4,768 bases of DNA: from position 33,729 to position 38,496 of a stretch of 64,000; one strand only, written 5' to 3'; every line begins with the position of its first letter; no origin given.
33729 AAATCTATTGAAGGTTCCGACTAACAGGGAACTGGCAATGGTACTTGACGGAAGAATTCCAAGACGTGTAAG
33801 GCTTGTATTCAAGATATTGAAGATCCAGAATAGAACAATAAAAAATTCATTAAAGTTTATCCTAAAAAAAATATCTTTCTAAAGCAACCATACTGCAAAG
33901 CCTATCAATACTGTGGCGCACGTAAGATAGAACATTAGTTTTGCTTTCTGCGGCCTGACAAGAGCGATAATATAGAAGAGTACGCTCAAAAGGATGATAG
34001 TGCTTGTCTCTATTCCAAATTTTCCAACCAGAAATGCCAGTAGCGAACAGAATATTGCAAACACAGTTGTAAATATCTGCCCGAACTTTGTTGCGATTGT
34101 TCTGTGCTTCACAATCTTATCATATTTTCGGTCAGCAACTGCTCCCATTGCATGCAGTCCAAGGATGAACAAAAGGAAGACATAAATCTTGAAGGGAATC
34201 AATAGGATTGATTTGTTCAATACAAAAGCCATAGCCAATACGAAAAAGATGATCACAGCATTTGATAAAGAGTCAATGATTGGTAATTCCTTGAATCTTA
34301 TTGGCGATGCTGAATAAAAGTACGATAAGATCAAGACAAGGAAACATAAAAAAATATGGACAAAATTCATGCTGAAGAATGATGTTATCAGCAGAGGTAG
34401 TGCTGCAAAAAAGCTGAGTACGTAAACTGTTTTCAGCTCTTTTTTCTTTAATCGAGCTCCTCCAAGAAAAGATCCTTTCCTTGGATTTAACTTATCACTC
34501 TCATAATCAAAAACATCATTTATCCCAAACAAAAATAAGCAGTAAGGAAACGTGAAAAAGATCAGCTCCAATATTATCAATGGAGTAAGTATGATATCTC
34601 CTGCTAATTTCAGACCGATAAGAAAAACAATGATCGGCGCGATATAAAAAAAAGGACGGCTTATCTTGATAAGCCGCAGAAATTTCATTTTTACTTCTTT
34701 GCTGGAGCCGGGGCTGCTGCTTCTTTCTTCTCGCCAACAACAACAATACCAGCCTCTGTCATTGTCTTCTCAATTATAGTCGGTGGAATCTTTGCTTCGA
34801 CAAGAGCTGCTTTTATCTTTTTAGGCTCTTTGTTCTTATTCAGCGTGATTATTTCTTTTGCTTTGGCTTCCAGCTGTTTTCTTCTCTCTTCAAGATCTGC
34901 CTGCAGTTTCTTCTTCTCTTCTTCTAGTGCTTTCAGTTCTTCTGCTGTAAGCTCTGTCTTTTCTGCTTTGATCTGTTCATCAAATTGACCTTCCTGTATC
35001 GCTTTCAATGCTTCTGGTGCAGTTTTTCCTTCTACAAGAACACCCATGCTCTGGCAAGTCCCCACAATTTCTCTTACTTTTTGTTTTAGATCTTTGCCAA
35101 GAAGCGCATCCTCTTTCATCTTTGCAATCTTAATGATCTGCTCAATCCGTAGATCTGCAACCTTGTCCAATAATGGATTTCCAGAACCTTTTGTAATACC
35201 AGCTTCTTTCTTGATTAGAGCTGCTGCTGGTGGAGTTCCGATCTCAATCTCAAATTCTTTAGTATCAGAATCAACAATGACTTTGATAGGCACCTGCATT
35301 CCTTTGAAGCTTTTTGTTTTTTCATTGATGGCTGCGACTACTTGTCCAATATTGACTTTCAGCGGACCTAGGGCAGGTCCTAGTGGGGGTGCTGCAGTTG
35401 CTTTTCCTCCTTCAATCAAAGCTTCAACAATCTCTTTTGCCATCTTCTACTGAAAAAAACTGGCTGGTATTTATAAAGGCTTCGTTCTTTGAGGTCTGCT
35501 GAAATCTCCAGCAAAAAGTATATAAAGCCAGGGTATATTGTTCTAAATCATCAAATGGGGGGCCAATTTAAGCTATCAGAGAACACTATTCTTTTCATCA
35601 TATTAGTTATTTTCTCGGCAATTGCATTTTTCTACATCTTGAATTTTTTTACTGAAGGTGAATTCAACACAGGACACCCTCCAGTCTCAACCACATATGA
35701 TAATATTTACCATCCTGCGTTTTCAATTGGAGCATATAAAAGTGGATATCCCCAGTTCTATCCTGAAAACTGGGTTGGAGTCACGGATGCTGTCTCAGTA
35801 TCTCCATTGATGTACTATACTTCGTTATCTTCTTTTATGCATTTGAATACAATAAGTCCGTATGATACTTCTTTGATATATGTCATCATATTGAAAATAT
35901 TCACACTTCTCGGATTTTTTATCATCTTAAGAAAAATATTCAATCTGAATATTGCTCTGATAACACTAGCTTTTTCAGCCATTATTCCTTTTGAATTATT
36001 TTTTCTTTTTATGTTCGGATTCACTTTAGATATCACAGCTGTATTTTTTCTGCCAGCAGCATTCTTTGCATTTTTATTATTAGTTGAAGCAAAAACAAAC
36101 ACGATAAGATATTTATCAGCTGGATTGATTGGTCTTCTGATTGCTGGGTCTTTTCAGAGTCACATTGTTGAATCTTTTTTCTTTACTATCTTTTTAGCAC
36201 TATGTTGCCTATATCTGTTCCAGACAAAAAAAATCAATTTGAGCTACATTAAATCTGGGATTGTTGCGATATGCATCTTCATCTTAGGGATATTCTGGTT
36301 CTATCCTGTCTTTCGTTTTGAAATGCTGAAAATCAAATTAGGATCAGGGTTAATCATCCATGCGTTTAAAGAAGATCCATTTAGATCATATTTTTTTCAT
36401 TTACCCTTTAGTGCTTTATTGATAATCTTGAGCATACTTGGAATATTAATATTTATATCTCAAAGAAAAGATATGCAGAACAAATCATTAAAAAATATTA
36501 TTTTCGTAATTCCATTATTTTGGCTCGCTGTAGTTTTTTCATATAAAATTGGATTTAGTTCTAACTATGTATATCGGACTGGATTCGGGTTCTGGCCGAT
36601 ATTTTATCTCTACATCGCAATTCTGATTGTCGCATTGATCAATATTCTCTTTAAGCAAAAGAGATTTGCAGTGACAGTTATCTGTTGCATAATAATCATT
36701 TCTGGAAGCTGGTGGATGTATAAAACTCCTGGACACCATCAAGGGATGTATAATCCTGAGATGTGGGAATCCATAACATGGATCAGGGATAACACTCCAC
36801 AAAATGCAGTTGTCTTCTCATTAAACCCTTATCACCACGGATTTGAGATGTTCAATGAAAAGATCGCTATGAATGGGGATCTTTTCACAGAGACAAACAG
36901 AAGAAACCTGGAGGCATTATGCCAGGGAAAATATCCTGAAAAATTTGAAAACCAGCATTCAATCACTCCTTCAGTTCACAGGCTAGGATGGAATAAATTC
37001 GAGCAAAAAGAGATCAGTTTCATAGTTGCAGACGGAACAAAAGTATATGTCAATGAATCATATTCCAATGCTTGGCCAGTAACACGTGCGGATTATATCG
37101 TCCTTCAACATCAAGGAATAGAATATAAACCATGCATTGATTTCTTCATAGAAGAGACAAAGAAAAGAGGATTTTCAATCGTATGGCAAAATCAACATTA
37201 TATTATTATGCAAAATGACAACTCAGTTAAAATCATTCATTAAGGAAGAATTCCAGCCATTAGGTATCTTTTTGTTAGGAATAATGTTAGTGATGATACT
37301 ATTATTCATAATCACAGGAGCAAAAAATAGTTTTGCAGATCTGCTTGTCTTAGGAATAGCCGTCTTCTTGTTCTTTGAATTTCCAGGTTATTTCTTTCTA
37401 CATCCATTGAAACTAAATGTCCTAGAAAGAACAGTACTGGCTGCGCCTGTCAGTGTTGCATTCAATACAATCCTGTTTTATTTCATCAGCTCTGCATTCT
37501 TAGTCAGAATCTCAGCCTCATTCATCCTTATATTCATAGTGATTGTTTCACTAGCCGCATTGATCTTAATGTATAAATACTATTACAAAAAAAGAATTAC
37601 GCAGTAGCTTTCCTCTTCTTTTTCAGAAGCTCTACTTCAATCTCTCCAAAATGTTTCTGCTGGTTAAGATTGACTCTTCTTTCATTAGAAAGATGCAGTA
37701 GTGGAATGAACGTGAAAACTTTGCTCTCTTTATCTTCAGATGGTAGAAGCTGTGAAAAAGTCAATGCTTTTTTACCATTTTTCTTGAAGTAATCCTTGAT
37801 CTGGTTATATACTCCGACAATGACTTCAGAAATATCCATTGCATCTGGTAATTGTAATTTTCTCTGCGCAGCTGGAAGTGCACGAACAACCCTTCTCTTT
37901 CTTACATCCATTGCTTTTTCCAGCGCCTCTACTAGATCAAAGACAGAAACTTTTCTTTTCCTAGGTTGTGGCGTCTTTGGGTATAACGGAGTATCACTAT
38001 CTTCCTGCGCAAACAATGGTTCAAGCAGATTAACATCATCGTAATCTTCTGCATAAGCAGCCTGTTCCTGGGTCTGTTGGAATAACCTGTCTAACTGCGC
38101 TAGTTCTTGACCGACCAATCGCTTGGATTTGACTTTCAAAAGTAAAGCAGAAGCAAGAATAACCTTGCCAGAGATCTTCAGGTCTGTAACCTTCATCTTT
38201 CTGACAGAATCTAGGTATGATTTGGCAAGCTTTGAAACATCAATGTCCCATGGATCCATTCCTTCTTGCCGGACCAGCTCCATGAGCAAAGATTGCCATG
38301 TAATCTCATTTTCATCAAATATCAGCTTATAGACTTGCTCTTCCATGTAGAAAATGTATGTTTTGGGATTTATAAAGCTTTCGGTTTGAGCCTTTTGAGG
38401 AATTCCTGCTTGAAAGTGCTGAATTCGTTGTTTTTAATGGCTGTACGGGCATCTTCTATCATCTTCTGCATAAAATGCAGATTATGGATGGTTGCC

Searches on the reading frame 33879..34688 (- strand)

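Call 66: search_protein_families(library=pfam, proteins=[window:33879-34688:-], max_evalue=0.001)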
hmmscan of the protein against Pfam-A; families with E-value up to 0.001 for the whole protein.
window:33879-34688:- (269 aa): 1 family
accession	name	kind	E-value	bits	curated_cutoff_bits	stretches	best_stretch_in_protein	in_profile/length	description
PF01040.23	UbiA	-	5.6e-18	65.6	34.2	1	20-245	3-227/250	UbiA prenyltransferase family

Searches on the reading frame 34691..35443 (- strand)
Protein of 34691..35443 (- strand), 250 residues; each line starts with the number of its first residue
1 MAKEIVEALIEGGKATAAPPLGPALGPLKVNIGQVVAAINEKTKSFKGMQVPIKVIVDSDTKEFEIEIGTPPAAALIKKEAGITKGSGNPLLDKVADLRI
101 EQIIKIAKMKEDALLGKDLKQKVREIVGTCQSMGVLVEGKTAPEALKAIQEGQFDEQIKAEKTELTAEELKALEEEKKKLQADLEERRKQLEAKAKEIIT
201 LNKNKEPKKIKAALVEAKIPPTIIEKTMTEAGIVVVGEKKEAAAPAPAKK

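Call 66: search_protein_families(library=pfam, proteins=[window:34691-35443:-], max_evalue=0.001)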
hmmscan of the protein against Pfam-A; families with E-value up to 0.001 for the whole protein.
window:34691-35443:- (250 aa): 2 families
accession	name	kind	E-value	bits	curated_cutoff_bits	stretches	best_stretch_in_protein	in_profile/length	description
PF03946.19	Ribosomal_L11_N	-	1e-21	76.9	32.9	1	7-63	2-57/58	Ribosomal protein L11, N-terminal domain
PF00298.24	Ribosomal_L11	-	1.6e-21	77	21.4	1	70-137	2-69/69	Ribosomal protein L11, RNA binding domain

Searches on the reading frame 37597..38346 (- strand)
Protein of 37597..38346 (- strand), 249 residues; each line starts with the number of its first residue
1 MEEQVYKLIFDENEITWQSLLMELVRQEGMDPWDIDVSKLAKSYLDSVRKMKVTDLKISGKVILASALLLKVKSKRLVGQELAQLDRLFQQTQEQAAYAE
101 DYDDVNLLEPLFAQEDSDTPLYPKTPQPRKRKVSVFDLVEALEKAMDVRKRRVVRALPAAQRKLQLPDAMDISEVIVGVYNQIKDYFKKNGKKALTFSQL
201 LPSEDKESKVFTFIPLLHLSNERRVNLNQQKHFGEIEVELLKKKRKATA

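Call 66: search_protein_families(library=pfam, proteins=[window:37597-38346:-], max_evalue=0.001)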
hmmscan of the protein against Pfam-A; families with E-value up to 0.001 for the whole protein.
window:37597-38346:- (249 aa): 2 families
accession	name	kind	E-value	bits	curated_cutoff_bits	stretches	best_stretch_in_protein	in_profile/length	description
PF02616.19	SMC_ScpA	-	1.7e-16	61.4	24.6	1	24-240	1-231/232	Segregation and condensation protein ScpA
PF05786.19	Cnd2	-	0.00053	19.3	29.8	0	208-238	732-762/764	Condensin complex subunit 2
